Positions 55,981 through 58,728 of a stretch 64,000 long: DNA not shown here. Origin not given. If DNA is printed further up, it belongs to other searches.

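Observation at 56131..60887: Low-GC island with a translationally coupled KAP-type NTPase and a giant divergent adenosine deaminase: RADAR-like anti-phage module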

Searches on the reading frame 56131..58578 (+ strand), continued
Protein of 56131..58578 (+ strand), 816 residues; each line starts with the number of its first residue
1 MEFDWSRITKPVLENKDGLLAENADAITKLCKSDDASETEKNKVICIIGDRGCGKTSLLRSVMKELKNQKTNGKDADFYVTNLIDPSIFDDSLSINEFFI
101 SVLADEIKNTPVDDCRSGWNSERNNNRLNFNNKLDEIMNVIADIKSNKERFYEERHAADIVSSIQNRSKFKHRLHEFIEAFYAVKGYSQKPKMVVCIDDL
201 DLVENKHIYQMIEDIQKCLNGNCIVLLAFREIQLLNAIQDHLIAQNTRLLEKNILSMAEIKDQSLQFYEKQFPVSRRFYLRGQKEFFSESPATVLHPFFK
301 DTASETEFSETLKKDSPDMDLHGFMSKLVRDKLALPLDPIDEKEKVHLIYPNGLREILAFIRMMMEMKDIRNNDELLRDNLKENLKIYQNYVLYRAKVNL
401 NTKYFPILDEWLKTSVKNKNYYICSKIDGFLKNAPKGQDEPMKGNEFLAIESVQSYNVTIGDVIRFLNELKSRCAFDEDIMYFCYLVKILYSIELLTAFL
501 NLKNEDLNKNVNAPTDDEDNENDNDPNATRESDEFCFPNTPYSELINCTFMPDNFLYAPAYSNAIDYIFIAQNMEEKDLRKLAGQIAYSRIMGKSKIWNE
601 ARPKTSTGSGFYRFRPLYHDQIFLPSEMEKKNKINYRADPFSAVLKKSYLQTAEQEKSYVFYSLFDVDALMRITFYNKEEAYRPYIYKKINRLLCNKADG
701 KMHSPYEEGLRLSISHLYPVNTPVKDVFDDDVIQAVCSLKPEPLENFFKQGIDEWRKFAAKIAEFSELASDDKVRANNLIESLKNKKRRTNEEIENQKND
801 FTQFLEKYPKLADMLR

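Call 43: fold_search(model_id=the predicted structure, library=pdb)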
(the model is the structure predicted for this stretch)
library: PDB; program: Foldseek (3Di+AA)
matches with E <= 10: 632; with E <= 0.001: 20
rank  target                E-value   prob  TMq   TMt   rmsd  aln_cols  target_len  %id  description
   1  8fnu_A                1.5e-25  1.00  0.63  0.64   9.3       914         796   18  Structure of RdrA from Streptococcus suis RADAR defense system (released 2023-02-01)
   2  8hr8_F                7.1e-11  1.00  0.36  0.35   8.1       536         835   15  Structure of heptameric RdrA ring (released 2023-02-01)
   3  8hr8_A                8.1e-11  1.00  0.36  0.36   7.9       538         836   14  Structure of heptameric RdrA ring (released 2023-02-01)
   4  8hrb_A                1.5e-10  1.00  0.36  0.34  11.4       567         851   14  Structure of tetradecameric RdrA ring in RNA-loading state (released 2023-02-01)
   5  8hr8_G                1.5e-10  1.00  0.35  0.34   8.4       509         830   16  Structure of heptameric RdrA ring (released 2023-02-01)
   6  8hrb_D                3.1e-10  1.00  0.34  0.33   9.9       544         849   15  Structure of tetradecameric RdrA ring in RNA-loading state (released 2023-02-01)
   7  8hr8_H                3.7e-10  1.00  0.36  0.36   7.8       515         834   16  Structure of heptameric RdrA ring (released 2023-02-01)
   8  8hr8_E                4.3e-10  1.00  0.37  0.36   9.9       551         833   14  Structure of heptameric RdrA ring (released 2023-02-01)
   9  8hra_C                4.3e-10  1.00  0.36  0.34  11.3       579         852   15  Structure of heptameric RdrA ring in RNA-loading state (released 2023-02-01)
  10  8hr8_C                7.0e-10  1.00  0.36  0.35   8.3       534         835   15  Structure of heptameric RdrA ring (released 2023-02-01)
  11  8hra_A                9.1e-10  1.00  0.35  0.34   8.5       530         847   15  Structure of heptameric RdrA ring in RNA-loading state (released 2023-02-01)
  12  8hra_E                9.1e-10  1.00  0.33  0.33  10.4       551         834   15  Structure of heptameric RdrA ring in RNA-loading state (released 2023-02-01)
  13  8hra_B                1.1e-09  1.00  0.33  0.33   8.6       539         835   15  Structure of heptameric RdrA ring in RNA-loading state (released 2023-02-01)
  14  8hr7_A                1.4e-09  1.00  0.33  0.32  10.5       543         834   15  Structure of RdrA-RdrB complex (released 2023-02-01)
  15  8hra_D                1.8e-09  1.00  0.35  0.34   9.9       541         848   15  Structure of heptameric RdrA ring in RNA-loading state (released 2023-02-01)
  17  8hrb_C                5.3e-09  1.00  0.33  0.32   8.6       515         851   15  Structure of tetradecameric RdrA ring in RNA-loading state (released 2023-02-01)
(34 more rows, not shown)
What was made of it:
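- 56131..58581 (+): rdrA: an 816-aa KAP-type/AAA+ ATPase of the S. suis RdrA type. Foldseek against 8fnu_A gives E=1.5e-25 and TM 0.63/0.64 (call 43).
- On RADAR (RdrA + RdrB): The full-length fold matches at TM 0.63/0.64 (call 43).
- Foldseek TM 0.63/0.64 against 8fnu, with all other RdrA entries next (call 43). PDB entries 8hra and 8hrb are titled 'RdrA ring in RNA-loading state', and they are among the structural matches of protein 1 (call 43). It also shares the whole two-lobe fold (TM 0.63, call 43).
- Tried and rejected: It is S. suis RdrA (call 43).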

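Call 72: search_protein_representatives(alignment_id=A2)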
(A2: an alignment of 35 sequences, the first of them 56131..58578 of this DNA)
Query: 35 sequences, 824 profile positions. Proteins with E-value up to 0.001 (for the whole library): 2749; up to 1e-10: 1906; up to 1e-30: 922. The best 150 are listed.
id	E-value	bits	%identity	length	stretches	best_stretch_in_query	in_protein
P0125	0.0e+00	1122.4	-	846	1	5-824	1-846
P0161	0.0e+00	1062.6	-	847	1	2-823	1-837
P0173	1.5e-234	797.5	-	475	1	1-462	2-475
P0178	1.4e-213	728.0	-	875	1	5-820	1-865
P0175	3.8e-213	726.6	-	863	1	6-823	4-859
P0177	1.4e-207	708.2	-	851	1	6-822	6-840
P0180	6.8e-145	500.8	-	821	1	1-817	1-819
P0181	1.1e-142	493.5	-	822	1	7-817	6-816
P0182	3.2e-142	492.0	-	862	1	6-820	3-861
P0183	8.1e-141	487.4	-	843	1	6-814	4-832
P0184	4.2e-139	481.7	-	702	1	8-669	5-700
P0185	4.8e-138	478.2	-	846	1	7-818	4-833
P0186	1.0e-137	477.1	-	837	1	5-817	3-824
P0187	1.7e-137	476.4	-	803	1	6-817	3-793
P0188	1.8e-137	476.3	-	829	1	6-817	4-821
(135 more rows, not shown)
